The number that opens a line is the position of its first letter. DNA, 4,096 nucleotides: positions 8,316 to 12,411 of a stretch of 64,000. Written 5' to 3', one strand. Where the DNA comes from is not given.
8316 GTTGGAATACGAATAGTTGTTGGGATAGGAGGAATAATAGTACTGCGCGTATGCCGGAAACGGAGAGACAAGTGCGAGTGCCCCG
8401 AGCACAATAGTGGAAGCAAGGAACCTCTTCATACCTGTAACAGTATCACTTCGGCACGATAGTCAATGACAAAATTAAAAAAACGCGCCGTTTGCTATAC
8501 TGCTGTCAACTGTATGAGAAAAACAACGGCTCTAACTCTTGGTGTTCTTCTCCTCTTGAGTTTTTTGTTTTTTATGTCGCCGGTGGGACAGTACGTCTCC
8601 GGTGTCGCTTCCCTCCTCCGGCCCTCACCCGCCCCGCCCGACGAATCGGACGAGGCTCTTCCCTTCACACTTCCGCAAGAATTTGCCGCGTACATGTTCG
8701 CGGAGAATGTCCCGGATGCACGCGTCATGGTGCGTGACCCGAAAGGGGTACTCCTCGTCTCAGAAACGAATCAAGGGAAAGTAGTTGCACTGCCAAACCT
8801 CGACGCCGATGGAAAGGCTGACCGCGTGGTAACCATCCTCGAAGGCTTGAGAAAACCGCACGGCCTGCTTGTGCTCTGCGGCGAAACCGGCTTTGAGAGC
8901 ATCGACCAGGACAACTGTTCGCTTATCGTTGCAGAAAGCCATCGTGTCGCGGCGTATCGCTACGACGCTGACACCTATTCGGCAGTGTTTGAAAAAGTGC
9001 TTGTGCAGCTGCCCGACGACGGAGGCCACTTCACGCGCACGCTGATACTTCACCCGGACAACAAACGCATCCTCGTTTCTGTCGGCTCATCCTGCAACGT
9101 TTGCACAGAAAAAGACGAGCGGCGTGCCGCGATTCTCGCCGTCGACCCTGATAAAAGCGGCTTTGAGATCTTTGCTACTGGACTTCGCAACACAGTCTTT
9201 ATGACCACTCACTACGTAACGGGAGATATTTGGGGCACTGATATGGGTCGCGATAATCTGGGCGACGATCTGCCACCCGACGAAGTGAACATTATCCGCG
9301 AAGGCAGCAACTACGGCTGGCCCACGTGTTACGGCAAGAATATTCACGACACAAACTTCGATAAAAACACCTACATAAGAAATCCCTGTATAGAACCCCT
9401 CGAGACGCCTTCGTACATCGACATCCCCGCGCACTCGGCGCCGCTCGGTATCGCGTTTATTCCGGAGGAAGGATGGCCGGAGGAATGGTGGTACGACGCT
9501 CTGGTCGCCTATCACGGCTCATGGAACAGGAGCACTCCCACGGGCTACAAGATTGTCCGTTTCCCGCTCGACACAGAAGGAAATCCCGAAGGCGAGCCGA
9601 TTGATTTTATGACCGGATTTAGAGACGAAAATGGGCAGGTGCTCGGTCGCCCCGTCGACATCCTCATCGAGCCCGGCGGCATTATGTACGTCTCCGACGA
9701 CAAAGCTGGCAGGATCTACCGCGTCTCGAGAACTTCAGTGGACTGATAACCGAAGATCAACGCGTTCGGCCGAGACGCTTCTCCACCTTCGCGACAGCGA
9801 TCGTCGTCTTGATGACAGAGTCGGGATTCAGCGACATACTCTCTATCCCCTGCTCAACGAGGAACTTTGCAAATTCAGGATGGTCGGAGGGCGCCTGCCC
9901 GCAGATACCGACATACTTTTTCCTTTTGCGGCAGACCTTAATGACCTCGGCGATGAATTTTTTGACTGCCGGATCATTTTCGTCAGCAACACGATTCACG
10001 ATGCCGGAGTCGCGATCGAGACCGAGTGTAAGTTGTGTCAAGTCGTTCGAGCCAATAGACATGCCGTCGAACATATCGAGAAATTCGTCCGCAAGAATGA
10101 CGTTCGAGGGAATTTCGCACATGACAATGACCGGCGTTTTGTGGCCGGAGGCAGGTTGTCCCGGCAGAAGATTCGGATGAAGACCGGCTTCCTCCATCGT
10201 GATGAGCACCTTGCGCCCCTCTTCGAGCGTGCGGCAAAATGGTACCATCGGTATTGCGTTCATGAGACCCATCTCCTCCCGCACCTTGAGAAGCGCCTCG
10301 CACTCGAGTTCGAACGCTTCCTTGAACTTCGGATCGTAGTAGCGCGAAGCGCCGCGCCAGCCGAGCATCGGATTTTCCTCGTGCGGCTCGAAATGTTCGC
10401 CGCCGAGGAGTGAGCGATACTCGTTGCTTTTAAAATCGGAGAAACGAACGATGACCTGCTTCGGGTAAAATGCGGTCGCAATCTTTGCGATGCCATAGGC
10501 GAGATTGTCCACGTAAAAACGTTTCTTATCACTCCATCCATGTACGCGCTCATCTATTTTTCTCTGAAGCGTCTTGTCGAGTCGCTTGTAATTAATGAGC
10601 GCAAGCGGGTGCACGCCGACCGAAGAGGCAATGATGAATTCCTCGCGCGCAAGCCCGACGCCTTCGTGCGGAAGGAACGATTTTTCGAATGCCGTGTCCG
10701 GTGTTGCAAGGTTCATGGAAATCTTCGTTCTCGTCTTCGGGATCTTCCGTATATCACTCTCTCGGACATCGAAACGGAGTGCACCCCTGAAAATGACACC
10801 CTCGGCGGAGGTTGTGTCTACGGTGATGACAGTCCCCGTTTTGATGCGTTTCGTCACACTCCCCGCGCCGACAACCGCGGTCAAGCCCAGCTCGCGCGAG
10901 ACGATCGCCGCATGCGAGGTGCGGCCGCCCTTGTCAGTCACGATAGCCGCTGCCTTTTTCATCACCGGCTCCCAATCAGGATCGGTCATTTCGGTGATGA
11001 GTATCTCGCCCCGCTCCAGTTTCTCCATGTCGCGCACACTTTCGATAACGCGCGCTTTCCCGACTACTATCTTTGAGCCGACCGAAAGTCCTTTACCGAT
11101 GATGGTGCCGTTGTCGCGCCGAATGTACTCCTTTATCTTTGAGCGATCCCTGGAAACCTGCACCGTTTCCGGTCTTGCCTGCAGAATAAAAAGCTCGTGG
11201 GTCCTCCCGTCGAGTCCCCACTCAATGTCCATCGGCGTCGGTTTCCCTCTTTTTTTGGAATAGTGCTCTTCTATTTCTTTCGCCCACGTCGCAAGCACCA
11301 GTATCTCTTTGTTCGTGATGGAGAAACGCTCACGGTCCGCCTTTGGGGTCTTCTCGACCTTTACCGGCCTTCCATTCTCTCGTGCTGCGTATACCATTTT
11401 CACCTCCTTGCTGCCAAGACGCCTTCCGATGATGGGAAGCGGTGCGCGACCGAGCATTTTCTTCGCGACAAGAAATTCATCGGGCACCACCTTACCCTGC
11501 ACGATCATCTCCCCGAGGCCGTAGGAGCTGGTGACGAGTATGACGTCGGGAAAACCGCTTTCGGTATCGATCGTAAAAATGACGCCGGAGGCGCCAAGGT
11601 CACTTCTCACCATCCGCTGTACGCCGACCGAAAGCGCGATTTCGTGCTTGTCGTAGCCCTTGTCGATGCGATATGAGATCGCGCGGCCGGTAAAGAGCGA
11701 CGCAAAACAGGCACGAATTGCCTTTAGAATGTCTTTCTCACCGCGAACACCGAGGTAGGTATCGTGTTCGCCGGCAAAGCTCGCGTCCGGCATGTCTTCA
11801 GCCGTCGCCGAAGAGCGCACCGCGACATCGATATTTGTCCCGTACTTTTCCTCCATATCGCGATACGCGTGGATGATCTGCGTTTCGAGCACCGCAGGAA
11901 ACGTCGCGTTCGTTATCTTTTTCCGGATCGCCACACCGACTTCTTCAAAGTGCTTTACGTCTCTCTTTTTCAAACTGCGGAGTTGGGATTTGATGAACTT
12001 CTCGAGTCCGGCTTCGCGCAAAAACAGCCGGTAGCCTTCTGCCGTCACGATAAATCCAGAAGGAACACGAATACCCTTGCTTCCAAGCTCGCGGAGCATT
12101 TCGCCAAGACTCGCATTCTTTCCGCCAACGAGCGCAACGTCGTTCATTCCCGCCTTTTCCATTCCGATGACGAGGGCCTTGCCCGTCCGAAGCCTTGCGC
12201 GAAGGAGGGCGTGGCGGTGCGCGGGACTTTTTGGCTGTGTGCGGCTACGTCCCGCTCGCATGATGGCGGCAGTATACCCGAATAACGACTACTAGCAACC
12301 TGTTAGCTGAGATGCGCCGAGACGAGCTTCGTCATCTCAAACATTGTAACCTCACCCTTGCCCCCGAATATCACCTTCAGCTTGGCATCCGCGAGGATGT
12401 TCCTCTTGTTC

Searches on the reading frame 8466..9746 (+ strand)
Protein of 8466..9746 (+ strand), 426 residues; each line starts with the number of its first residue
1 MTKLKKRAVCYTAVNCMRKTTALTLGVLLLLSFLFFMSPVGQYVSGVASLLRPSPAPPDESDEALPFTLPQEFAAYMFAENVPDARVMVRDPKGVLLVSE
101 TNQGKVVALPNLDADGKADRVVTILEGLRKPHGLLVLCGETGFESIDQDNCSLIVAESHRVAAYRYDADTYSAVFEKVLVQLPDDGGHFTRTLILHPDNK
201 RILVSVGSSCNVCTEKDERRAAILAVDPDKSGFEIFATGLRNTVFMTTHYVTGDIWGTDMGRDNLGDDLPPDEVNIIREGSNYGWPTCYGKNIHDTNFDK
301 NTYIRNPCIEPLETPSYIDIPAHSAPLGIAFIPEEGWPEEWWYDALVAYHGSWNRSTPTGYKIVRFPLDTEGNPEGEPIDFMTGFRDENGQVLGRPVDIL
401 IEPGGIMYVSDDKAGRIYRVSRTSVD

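Call 42: search_protein_families(library=pfam, proteins=[window:8466-9746:+], max_evalue=0.001)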
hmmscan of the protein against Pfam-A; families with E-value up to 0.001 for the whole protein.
window:8466-9746:+ (426 aa): 2 families
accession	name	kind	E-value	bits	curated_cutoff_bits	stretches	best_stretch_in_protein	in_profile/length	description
PF07995.17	GSDH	-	8.1e-15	55.4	25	1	161-348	84-276/332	Glucose / Sorbosone dehydrogenase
PF22807.2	TrAA12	-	4.7e-06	25.6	30.9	0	344-384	295-334/463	TrAA12-like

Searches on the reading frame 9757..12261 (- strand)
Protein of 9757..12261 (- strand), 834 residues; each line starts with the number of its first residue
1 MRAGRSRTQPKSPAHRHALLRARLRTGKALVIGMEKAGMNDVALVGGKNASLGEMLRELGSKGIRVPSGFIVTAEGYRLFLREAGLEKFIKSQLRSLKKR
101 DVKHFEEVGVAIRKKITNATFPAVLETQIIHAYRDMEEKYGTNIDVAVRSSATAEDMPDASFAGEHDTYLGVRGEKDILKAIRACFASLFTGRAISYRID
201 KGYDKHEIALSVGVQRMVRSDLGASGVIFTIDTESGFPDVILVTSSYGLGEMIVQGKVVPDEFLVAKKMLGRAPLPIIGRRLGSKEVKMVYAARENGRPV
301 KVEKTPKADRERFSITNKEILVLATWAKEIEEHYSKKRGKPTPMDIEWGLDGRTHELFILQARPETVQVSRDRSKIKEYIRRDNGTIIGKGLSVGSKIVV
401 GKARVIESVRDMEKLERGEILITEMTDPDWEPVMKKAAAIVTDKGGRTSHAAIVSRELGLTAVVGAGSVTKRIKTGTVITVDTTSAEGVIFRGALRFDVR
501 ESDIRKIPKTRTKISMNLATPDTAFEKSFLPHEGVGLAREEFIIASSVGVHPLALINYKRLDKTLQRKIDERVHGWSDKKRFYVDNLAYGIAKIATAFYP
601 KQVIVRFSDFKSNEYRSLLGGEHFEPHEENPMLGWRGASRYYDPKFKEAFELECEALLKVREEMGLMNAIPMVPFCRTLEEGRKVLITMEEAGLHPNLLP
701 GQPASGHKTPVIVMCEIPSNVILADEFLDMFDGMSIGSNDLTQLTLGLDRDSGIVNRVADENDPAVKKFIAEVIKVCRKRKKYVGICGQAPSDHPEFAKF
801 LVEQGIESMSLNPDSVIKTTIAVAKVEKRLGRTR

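Call 42: search_protein_families(library=pfam, proteins=[window:9757-12261:-], max_evalue=0.001)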
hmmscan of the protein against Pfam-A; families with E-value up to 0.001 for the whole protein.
window:9757-12261:- (834 aa): 3 families
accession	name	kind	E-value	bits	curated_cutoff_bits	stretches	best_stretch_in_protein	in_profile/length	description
PF01326.24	PPDK_N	-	1.7e-112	376.4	27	1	43-379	2-323/328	Pyruvate phosphate dikinase, AMP/ATP-binding domain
PF02896.24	PEP-utilizers_C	-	8.4e-60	202.9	22.8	1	508-827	16-292/293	PEP-utilising enzyme, PEP-binding domain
PF00391.29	PEP-utilizers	-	1e-25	89.5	23.1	1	416-484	2-70/72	PEP-utilising enzyme, mobile domain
